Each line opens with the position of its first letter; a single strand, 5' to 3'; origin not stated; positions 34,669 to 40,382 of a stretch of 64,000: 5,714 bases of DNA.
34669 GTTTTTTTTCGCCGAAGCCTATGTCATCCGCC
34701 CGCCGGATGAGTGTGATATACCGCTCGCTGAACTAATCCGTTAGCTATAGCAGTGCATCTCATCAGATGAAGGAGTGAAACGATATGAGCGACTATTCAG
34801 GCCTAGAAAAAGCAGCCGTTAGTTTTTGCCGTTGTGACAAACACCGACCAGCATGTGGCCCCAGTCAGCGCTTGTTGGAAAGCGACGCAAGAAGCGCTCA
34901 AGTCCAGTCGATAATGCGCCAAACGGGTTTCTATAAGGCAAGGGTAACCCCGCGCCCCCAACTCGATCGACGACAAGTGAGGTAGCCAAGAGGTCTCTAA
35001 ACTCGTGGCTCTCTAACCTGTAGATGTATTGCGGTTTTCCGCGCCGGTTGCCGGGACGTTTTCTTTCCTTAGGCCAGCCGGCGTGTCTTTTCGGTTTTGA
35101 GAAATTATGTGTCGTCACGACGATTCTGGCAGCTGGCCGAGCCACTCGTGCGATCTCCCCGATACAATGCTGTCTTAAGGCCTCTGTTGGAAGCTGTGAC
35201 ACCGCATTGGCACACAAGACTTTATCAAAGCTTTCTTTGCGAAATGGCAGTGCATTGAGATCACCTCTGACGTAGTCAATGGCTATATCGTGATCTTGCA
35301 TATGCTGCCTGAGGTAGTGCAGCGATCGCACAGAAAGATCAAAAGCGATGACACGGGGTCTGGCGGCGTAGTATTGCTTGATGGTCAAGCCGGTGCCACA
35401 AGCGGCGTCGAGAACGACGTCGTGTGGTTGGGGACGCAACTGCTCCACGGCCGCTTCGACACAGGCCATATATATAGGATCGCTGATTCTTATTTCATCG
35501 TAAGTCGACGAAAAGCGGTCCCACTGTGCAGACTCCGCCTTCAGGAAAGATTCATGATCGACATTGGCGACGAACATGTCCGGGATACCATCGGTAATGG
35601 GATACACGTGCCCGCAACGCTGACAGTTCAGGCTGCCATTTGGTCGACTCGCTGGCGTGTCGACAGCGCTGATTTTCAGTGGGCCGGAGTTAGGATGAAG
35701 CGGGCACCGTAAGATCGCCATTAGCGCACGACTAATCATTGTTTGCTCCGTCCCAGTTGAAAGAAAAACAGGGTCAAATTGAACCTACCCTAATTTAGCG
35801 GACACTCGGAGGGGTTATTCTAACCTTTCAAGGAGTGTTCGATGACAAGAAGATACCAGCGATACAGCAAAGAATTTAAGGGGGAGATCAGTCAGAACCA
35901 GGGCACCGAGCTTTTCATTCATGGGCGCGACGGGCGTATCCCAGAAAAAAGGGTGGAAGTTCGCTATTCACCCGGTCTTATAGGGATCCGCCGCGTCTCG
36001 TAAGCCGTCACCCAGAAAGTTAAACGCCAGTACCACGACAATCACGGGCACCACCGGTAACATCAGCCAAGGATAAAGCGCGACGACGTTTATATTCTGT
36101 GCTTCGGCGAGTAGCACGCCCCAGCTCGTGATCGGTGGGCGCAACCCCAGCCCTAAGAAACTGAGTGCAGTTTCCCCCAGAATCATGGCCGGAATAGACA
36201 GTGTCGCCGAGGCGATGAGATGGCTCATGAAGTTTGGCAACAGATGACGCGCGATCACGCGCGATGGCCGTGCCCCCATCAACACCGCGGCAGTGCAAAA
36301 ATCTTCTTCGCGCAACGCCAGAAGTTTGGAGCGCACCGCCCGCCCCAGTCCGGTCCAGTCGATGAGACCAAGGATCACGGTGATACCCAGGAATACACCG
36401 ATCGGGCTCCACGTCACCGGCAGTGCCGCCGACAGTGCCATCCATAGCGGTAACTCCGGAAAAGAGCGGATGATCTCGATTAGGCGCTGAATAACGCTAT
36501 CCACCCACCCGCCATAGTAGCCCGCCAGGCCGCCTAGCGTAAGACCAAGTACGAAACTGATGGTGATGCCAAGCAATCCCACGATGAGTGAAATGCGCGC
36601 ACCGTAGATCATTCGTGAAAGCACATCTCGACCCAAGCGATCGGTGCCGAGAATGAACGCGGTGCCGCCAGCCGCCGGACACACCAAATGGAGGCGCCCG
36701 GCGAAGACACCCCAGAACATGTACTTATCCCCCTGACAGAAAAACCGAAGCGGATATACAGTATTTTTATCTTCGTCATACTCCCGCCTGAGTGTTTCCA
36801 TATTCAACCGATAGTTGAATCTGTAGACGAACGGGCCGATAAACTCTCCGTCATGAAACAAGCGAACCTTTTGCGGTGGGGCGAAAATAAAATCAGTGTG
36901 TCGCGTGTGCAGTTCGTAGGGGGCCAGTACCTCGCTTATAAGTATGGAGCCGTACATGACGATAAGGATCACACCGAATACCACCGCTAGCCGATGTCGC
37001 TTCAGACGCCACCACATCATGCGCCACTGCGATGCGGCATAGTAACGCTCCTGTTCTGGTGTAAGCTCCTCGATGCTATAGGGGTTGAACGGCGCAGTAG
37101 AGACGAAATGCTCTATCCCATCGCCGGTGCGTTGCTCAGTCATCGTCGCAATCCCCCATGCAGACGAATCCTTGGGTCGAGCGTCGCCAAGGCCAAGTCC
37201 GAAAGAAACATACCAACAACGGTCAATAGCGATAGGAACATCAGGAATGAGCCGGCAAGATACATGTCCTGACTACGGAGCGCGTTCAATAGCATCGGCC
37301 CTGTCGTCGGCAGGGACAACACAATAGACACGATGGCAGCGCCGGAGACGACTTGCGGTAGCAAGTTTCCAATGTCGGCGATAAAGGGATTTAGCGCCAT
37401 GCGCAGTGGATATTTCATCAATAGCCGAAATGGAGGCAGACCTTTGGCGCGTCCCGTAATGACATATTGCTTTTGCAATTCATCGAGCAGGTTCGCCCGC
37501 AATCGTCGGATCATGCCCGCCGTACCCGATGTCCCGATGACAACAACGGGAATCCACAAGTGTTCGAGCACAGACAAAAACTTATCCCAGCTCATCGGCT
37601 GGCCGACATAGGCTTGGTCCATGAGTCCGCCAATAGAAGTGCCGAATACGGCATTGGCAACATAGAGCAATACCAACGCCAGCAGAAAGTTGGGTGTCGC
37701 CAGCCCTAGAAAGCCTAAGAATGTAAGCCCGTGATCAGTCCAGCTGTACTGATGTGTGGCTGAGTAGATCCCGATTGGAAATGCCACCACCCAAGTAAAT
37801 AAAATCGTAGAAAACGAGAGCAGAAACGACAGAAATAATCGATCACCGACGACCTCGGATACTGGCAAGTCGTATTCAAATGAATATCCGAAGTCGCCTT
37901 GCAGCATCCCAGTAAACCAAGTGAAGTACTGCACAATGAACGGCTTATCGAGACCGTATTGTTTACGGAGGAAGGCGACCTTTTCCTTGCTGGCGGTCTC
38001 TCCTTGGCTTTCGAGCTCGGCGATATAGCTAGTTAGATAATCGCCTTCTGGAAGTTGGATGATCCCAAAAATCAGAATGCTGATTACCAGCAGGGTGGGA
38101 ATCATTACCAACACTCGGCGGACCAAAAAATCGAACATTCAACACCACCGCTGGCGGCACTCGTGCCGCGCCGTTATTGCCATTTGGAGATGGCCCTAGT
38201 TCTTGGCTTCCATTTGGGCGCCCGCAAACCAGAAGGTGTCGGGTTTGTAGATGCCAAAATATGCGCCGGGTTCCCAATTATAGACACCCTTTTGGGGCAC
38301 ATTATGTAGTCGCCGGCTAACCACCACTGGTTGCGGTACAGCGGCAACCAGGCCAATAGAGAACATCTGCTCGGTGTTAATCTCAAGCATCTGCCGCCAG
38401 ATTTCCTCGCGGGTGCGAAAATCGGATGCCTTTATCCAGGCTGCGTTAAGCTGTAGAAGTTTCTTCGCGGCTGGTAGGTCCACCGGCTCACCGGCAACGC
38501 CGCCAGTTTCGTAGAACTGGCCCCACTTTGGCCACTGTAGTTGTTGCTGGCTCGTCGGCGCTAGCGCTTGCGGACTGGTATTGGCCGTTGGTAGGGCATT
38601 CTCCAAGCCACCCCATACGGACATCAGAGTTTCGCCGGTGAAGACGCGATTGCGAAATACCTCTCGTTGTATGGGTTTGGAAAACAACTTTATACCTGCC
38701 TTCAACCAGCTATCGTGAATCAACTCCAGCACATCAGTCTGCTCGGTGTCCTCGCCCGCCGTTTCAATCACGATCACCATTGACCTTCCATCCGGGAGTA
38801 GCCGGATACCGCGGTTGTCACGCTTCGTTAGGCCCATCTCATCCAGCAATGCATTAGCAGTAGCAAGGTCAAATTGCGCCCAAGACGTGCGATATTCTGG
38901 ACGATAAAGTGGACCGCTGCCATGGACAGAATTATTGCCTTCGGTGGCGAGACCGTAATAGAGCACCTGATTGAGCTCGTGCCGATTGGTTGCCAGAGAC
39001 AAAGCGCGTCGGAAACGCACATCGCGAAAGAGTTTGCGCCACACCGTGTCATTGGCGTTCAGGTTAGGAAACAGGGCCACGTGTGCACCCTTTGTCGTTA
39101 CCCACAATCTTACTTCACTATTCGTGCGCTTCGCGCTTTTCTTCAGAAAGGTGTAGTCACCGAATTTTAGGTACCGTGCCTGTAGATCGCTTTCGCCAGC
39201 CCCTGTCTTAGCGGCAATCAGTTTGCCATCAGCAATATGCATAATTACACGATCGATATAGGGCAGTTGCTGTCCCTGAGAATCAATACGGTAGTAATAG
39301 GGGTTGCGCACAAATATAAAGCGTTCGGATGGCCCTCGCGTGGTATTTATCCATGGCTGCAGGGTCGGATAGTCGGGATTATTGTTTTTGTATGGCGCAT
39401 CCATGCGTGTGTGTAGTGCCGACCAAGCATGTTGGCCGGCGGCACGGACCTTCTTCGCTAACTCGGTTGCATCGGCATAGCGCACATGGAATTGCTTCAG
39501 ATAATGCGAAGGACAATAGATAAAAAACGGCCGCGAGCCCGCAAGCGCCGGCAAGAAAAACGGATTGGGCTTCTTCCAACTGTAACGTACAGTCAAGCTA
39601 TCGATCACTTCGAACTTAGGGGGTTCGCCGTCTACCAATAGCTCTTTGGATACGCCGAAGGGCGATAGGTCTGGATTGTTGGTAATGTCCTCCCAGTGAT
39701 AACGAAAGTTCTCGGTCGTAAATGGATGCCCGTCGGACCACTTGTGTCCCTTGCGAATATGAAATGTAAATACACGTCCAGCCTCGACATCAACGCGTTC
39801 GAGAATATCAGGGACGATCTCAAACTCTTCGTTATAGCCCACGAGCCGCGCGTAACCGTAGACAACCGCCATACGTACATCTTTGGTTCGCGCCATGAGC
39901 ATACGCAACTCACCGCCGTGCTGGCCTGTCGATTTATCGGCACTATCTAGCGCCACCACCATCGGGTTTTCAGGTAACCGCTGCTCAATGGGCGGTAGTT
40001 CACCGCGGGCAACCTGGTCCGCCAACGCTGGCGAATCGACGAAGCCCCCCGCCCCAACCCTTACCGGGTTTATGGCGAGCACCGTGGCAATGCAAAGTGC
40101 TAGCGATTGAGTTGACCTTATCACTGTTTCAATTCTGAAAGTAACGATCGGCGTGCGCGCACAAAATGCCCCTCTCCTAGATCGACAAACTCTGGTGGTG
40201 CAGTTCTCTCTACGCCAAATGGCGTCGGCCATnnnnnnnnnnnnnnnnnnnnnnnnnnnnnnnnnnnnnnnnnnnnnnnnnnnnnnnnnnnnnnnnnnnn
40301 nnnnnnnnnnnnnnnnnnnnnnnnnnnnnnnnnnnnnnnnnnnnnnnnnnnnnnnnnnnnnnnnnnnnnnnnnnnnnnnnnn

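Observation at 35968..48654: Eleven-gene translationally coupled operon joining four glycosyltransferases, a phosphatase and a deacetylase to a complete Opp/Dpp-type ABC importer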

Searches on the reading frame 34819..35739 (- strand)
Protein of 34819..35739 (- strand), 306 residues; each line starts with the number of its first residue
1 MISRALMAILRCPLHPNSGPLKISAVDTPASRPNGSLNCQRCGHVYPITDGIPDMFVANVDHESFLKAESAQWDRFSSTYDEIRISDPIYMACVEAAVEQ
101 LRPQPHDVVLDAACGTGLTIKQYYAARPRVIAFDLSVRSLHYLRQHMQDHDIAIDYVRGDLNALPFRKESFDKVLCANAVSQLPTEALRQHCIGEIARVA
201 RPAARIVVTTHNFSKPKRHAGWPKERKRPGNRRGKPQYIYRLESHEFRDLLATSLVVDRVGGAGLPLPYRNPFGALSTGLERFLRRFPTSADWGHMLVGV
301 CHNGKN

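Call 16: search_protein_families(library=pfam, proteins=[window:34819-35739:-])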
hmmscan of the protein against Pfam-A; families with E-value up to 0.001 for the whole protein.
window:34819-35739:- (306 aa): 6 families
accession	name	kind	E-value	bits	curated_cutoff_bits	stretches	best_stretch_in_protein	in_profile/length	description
PF13649.12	Methyltransf_25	-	6e-17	62.6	27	1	109-202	1-95/97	Methyltransferase domain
PF08241.18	Methyltransf_11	-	1.9e-15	57.7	21.2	1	110-207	1-94/95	Methyltransferase domain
PF13847.12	Methyltransf_31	-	1e-12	48.4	27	1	106-212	4-113/145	Methyltransferase domain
PF03966.22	Trm112p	-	8.8e-07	29.2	22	1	4-51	2-40/40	Trm112p-like protein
PF01209.24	Ubie_methyltran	-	9.1e-07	28.9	20.1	1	103-216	48-157/233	ubiE/COQ5 methyltransferase family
PF08242.18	Methyltransf_12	-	1.6e-06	29.2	30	1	110-204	1-96/98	Methyltransferase domain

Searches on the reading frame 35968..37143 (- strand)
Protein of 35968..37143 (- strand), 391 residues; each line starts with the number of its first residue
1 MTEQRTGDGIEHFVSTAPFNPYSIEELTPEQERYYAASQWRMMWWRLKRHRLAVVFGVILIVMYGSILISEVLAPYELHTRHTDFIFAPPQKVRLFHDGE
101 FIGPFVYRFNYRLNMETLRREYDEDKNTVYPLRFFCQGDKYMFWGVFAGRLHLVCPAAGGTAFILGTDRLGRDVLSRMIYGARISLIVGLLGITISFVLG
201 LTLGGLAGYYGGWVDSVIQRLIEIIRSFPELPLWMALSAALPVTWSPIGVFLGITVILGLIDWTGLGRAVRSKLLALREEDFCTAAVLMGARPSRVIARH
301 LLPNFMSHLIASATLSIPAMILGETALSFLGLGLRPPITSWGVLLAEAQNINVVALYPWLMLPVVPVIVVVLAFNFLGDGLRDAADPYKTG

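Call 5: search_protein_families(library=ncbifam, proteins=[window:35968-37143:-])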
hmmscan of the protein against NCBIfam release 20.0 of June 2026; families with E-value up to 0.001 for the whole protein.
window:35968-37143:- (391 aa): 19 families
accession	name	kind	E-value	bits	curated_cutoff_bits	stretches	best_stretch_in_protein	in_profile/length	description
NF045476.1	Opp4C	equivalog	6.4e-78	261.8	350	1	161-387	55-277/278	oligopeptide ABC transporter permease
NF045475.1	Opp3C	equivalog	1.2e-59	202.2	450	1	162-387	107-325/328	oligopeptide ABC transporter permease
NF045474.1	Opp2C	equivalog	3.8e-57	193.6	300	1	161-385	18-235/236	nickel transporter permease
NF045473.1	Opp1C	equivalog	1.1e-56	192.2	350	1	160-387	45-265/267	nickel/cobalt ABC transporter permease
TIGR02790.1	nickel_nikC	equivalog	2e-53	181.6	358.45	1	162-384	41-256/258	nickel ABC transporter permease subunit NikC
NF011935.0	PRK15406.1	equivalog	1.1e-49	169.9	433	1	162-388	81-300/302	oligopeptide ABC transporter permease OppC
NF008160.0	PRK10913.1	equivalog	8.7e-49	166.5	483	1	158-387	74-296/300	dipeptide ABC transporter permease DppC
NF011662.0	PRK15082.1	equivalog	3.3e-48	164.6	484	1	162-387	80-298/303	glutathione ABC transporter permease GsiD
NF007738.0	PRK10417.1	equivalog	4.2e-46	157.7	335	1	161-388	50-270/277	nickel ABC transporter permease subunit NikC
NF007376.0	PRK09881.1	equivalog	1.9e-43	148.6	434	1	161-391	72-295/298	D,D-dipeptide ABC transporter permease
NF047573.1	opine_perm_CntC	exception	5e-43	147.4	440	1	160-387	49-269/271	staphylopine uptake ABC transporter permease subunit CntC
NF011596.0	PRK15021.1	subfamily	3.4e-36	125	439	1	43-389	11-339/341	microcin C ABC transporter permease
NF043080.1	MMSYN1_0166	equivalog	2.3e-34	118.8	370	1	161-387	81-303/307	oligopeptide ABC transporter permease OppC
NF011691.0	PRK15111.1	equivalog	1.2e-28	100.5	379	1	159-384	72-290/296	putrescine export ABC transporter permease SapC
NF045470.1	Opp2B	equivalog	1.7e-06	27.5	350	1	171-324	80-242/300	nickel ABC transporter permease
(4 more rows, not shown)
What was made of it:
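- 35968..37143 (-): DppC/OppC-type permease with a long N-terminal extension. It is below all equivalog cut-offs (call 5).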

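Call 16: search_protein_families(library=pfam, proteins=[window:35968-37143:-])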
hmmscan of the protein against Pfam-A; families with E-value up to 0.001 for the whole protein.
window:35968-37143:- (391 aa): 2 families
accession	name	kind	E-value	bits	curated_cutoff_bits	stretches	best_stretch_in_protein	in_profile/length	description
PF00528.27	BPD_transp_1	-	6.5e-28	98.1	26.4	1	200-387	1-180/184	Binding-protein-dependent transport system inner membrane component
PF12911.12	OppC_N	-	1.1e-13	51.2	23.9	1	38-90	1-53/53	N-terminal TM domain of oligopeptide transport permease C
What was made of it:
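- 35968..37143 (-): PF00528 and PF12911 OppC_N (call 16).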

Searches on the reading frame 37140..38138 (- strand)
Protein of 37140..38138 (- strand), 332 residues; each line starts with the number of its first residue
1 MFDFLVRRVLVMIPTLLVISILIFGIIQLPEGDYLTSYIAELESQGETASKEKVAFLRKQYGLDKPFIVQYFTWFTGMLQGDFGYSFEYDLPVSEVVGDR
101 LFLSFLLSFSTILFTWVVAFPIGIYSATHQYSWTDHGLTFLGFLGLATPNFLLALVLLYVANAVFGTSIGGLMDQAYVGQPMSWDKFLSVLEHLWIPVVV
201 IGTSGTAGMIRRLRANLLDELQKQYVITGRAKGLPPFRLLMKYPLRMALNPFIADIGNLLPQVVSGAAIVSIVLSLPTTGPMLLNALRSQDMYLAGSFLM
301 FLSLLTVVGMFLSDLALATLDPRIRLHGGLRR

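Call 4: search_protein_families(library=pfam, proteins=[window:37140-38138:-])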
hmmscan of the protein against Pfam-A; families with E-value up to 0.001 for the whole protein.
window:37140-38138:- (332 aa): 2 families
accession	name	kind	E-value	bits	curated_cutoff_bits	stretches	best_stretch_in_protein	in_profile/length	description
PF00528.27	BPD_transp_1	-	2.7e-28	99.4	26.4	1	120-325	2-183/184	Binding-protein-dependent transport system inner membrane component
PF19300.4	BPD_transp_1_N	-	1.3e-10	41.9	23.8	1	1-87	1-93/114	Binding-prot-dependent transport system membrane comp, N-term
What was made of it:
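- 37140..38138 (-): DppB/OppB-type permease. PF00528 and PF19300 (call 4).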

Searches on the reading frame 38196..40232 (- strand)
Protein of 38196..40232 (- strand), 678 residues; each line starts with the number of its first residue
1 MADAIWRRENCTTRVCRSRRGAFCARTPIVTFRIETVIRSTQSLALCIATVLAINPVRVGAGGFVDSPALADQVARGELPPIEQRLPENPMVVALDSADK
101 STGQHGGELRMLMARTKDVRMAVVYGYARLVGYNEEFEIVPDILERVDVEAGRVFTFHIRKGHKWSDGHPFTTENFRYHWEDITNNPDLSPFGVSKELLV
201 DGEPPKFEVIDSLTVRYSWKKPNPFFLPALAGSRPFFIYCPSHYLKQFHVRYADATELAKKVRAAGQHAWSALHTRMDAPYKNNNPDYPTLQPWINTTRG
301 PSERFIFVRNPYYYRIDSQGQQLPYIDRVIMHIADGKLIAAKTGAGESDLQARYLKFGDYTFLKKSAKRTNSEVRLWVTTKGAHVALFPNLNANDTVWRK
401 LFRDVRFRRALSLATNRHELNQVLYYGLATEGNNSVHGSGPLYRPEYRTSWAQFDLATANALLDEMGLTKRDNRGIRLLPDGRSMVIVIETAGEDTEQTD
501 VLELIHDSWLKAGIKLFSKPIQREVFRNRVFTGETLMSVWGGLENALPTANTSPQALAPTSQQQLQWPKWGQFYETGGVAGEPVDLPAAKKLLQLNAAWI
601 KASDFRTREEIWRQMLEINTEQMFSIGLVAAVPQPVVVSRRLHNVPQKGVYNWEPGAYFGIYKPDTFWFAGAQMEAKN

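Call 4: search_protein_families(library=pfam, proteins=[window:38196-40232:-])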
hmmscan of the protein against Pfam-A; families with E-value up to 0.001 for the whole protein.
window:38196-40232:- (678 aa): 1 family
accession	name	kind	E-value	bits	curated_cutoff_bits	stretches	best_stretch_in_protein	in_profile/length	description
PF00496.27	SBP_bac_5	-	8.8e-56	190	32.4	1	138-557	1-361/368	Bacterial extracellular solute-binding proteins, family 5 Middle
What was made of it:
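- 38196..40124 (-): Family-5 periplasmic substrate-binding protein, 642 aa, with a signal peptide. PF00496 at 190 bits (call 4).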

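Call 5: search_protein_families(library=ncbifam, proteins=[window:38196-40232:-])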
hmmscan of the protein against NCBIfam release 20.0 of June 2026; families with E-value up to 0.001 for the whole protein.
window:38196-40232:- (678 aa): 8 families
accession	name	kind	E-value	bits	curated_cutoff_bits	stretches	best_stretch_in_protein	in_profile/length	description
NF045467.1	Opp4A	equivalog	1.2e-20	73.3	650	2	307-515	226-427/556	oligopeptide ABC transporter substrate-binding protein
TIGR04028.1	SBP_KPN_01854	hypoth_equivalog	4.6e-18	65.1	468.5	2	400-516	265-377/509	TIGR04028 family ABC transporter substrate-binding protein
TIGR02294.1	nickel_nikA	equivalog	1.5e-16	60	393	2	127-268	36-168/501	nickel ABC transporter substrate-binding protein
NF047575.1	opine_bind_CntA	exception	1.3e-09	37.2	800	1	136-245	74-179/535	staphylopine-dependent metal ABC transporter substrate-binding lipoprotein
NF011684.0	PRK15104.1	equivalog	1.9e-09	36.8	947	1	133-192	76-135/543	oligopeptide ABC transporter substrate-binding protein OppA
NF007287.0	PRK09755.1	equivalog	6e-08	32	1098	1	127-192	64-130/535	ABC transporter substrate-binding protein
NF043070.1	DppA_dipep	equivalog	1.1e-06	27.5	1005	0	125-172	59-108/535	dipeptide ABC transporter periplasmic-binding protein DppA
NF011942.0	PRK15413.1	equivalog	3.6e-05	22.6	594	0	397-468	275-343/512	glutathione ABC transporter substrate-binding protein GsiB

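Call 36: search_solved_structures(query=window:38196-40232:-, max_evalue=0.001)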
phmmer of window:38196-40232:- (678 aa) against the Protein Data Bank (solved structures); distinct sequences matched with E-value up to 0.001: 34.
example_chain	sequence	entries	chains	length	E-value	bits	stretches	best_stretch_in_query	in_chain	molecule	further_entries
5ipw_A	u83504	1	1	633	6.6e-84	285.5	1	64-647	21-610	Oligopeptide ABC transporter, periplasmic oligopeptide-binding protein, putative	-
7ver_A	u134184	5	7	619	5.5e-68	232.9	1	76-670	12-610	SPH1118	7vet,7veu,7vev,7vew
7veq_A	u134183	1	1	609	1e-67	232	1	76-668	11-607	SPH1118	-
6epy_A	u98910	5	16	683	3e-33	118.1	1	149-657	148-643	Periplasmic alpha-galactoside-binding protein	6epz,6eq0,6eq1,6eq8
7ebm_A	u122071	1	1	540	1.6e-11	46.3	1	257-532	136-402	Peptide ABC transporter, periplasmic peptide-binding protein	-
5yqw_A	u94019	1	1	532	2.9e-11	45.4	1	257-532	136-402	Peptide ABC transporter, periplasmic peptide-binding protein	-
6lzt_A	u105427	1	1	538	3e-11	45.4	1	257-532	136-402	Peptide ABC transporter, periplasmic peptide-binding protein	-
6lzw_A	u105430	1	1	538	3.1e-11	45.4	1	257-532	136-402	Peptide ABC transporter, periplasmic peptide-binding protein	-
6lzu_A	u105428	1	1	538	3.1e-11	45.4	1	257-531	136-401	Peptide ABC transporter, periplasmic peptide-binding protein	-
6lzq_A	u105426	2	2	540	3.1e-11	45.3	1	257-532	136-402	Peptide ABC transporter, periplasmic peptide-binding protein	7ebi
6lzv_A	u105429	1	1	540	3.1e-11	45.3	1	257-532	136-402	Peptide ABC transporter, periplasmic peptide-binding protein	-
1zty_A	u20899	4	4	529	8e-11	44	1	266-533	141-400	Chitin Oligosaccharide Binding Protein | Peptide ABC transporter, periplasmic peptide-binding protein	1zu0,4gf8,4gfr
8i5j_A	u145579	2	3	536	8.4e-11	43.9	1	266-533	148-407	ABC transporter substrate-binding protein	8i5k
3o9p_A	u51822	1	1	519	1.4e-09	39.9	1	128-232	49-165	Periplasmic murein peptide-binding protein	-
4toz_A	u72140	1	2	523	1.4e-09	39.9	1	128-232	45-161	Periplasmic murein peptide-binding protein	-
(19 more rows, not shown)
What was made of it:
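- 38196..40124 (-): Nearest solved structures are 5IPW, SPH1118 (a pectin-oligosaccharide binder) and AgpA (an alpha-galactoside binder) (call 36).
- Closest known: Carbohydrate-specific members of the Opp/Dpp. Same: SPH1118 and AgpA are the nearest ligand-defined structures (call 36).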
